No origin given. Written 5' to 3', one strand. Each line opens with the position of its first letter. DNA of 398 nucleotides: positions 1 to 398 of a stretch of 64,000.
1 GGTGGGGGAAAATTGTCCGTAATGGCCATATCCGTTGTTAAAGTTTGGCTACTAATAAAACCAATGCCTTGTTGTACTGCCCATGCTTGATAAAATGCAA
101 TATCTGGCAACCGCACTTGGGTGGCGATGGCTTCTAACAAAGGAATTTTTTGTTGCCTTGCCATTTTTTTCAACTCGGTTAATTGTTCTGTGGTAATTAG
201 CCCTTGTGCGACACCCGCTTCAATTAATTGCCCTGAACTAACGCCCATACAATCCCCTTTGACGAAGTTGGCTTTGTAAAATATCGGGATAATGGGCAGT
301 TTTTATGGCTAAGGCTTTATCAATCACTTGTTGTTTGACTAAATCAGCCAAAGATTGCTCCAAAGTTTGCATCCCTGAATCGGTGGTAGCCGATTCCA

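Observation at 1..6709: Unusual type IV pilus / MSHA-like cluster: three large prepilin-type proteins, a PilM-PilN-like fusion, a PilO-like protein, an embedded PilT-type retraction ATPase and an MshEN-domain ATPase start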

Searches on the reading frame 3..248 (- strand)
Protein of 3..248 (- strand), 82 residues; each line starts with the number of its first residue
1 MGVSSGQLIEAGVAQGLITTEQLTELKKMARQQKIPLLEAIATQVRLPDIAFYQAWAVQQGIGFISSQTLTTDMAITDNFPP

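Call 5: search_protein_families(library=ncbifam, proteins=[window:3-248:-], max_evalue=0.1)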
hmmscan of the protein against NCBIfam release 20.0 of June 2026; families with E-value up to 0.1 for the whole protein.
window:3-248:- (82 aa): 3 families
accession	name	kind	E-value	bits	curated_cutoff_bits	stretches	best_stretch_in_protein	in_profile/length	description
NF006966.0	PRK09440.1-4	equivalog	0.0016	17.3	640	1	16-56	194-234/417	valine--pyruvate transaminase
NF006964.0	PRK09440.1-2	equivalog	0.0032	16.4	467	1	17-56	196-235/417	valine--pyruvate transaminase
NF006963.0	PRK09440.1-1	equivalog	0.032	13.3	813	1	16-57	194-235/417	valine--pyruvate transaminase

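Call 6: search_protein_families(library=pfam, proteins=[window:3-248:-], max_evalue=1)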
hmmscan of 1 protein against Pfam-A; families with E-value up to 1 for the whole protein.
window:3-248:- (82 aa): 0 families
